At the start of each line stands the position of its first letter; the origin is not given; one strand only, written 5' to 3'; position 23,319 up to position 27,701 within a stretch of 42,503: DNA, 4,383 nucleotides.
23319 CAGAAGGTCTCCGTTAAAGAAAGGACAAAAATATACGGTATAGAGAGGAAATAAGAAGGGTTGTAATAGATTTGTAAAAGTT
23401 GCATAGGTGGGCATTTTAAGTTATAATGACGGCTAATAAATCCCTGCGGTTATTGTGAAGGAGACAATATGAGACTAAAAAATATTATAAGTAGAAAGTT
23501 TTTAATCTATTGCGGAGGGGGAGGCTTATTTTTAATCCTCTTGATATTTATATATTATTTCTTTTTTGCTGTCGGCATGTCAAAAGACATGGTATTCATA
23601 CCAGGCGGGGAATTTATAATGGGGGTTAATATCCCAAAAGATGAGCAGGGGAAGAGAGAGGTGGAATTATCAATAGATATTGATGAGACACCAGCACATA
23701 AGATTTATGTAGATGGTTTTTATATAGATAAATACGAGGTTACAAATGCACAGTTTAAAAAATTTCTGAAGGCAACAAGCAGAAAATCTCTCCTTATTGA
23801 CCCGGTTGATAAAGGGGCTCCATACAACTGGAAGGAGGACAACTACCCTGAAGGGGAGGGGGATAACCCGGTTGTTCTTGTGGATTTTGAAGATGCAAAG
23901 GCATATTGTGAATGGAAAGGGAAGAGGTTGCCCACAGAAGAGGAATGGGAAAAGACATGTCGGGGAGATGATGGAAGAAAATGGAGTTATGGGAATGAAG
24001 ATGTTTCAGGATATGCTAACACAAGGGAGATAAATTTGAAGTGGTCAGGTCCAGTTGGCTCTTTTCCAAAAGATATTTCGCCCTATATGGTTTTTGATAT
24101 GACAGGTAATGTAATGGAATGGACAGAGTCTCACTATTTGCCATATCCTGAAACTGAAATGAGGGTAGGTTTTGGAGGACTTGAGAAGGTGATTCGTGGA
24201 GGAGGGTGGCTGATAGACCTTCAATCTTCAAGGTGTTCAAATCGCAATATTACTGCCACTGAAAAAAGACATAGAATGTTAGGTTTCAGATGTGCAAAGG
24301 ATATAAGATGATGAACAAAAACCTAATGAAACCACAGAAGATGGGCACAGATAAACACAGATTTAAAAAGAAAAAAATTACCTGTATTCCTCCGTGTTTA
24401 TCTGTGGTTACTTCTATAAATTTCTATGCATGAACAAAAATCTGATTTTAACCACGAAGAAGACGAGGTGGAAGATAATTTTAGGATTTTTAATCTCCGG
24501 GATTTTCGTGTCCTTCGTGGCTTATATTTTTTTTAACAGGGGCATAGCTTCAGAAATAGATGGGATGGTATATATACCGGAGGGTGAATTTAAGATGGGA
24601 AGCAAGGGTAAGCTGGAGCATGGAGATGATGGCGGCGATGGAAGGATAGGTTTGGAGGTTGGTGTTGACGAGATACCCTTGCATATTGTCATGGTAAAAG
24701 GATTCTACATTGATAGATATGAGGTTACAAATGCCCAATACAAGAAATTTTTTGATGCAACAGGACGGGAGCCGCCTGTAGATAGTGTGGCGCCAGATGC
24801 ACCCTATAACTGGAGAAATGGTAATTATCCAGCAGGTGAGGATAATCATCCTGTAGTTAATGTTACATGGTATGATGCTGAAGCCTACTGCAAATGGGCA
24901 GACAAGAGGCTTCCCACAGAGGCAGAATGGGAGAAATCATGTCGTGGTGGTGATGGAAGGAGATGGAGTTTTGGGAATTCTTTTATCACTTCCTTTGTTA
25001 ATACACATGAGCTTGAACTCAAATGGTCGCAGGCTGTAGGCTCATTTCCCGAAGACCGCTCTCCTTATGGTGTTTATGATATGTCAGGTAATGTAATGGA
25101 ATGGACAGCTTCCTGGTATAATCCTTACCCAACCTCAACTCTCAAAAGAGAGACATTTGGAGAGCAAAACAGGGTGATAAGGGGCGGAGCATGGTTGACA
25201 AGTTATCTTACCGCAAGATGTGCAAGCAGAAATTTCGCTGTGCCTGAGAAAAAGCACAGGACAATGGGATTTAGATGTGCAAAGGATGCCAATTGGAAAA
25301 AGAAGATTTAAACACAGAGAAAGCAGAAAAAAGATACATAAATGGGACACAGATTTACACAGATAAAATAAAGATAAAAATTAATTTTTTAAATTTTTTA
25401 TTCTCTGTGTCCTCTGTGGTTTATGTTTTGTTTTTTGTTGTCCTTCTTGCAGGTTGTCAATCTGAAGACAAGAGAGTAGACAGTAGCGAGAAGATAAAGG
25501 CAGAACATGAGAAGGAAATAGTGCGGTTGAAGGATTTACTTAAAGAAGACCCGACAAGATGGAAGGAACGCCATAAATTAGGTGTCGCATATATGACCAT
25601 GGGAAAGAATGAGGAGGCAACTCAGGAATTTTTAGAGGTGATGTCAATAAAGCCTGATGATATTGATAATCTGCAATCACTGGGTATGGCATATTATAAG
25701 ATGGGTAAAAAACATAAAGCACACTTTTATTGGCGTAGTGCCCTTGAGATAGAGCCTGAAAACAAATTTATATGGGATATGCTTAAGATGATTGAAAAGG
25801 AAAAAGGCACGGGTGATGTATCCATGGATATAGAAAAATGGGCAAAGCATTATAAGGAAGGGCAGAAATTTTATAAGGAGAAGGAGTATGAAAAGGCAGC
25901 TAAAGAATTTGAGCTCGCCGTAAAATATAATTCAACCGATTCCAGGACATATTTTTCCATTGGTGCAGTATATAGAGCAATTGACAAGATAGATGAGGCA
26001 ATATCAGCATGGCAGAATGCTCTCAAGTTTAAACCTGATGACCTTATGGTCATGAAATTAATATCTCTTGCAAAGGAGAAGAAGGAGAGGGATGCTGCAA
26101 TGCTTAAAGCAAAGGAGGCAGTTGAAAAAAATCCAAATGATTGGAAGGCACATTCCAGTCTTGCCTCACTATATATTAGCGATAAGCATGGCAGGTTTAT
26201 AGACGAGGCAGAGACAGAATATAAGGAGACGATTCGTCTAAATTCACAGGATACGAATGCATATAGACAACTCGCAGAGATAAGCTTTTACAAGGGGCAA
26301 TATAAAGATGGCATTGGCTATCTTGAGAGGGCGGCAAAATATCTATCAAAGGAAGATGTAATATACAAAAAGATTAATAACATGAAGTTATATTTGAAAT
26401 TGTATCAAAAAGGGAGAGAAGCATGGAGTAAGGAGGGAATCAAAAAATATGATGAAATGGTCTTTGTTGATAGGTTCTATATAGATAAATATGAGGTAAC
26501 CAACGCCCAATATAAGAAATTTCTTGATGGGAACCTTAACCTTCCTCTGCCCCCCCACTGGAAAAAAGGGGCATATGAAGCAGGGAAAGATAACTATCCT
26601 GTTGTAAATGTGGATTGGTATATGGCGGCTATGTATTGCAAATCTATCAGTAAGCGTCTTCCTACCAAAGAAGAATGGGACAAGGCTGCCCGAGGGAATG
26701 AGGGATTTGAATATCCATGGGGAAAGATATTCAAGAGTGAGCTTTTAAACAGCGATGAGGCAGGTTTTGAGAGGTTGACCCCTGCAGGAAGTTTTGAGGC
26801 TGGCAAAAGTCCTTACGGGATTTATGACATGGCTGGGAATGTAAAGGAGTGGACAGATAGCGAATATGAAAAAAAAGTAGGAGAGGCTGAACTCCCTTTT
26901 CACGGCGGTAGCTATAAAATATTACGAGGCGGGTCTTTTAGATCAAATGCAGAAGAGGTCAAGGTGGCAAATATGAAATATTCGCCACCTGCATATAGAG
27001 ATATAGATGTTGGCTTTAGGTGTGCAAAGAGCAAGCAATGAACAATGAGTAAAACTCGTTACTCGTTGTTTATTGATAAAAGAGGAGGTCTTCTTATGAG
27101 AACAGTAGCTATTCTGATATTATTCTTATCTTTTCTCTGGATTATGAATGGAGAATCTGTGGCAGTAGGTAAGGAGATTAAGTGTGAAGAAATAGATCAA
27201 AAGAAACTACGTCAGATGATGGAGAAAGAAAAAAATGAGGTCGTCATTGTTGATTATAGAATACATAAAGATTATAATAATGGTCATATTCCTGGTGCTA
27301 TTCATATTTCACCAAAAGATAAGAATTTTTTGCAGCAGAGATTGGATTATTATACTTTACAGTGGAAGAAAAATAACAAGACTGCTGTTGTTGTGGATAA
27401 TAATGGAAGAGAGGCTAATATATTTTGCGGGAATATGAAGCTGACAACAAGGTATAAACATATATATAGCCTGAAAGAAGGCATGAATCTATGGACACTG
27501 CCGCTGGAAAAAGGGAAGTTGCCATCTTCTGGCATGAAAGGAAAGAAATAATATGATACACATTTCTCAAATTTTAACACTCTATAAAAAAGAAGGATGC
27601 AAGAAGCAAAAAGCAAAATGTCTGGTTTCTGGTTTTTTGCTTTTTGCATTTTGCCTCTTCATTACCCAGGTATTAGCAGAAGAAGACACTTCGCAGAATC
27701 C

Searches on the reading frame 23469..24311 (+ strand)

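Call 68: search_protein_families(library=pfam, max_evalue=0.00001, proteins=[window:23469-24311:+])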
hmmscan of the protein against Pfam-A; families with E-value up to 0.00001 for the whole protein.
window:23469-24311:+ (280 aa): 1 family
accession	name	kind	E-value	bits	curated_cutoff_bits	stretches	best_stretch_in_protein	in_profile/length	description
PF03781.23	FGE-sulfatase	-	2.2e-53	182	23.3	1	39-277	3-255/255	Sulfatase-modifying factor enzyme 1-like domain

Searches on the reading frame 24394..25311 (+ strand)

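Call 68: search_protein_families(library=pfam, max_evalue=0.00001, proteins=[window:24394-25311:+])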
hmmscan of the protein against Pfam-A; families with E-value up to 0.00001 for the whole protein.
window:24394-25311:+ (305 aa): 1 family
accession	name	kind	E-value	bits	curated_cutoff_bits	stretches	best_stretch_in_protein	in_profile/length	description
PF03781.23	FGE-sulfatase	-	1.4e-60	205.6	23.3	1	55-297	2-255/255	Sulfatase-modifying factor enzyme 1-like domain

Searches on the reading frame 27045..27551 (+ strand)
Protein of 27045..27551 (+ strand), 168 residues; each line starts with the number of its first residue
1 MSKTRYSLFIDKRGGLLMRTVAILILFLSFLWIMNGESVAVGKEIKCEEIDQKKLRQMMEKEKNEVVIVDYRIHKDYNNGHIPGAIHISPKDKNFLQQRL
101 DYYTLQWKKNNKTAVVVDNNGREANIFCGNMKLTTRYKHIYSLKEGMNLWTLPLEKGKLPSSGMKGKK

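Call 68: search_protein_families(library=pfam, max_evalue=0.00001, proteins=[window:27045-27551:+])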
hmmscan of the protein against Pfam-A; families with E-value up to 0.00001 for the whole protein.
window:27045-27551:+ (168 aa): 1 family
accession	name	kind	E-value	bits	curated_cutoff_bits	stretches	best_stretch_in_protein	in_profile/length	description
PF00581.25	Rhodanese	-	1.7e-15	57.8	22.2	1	52-151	2-100/102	Rhodanese-like domain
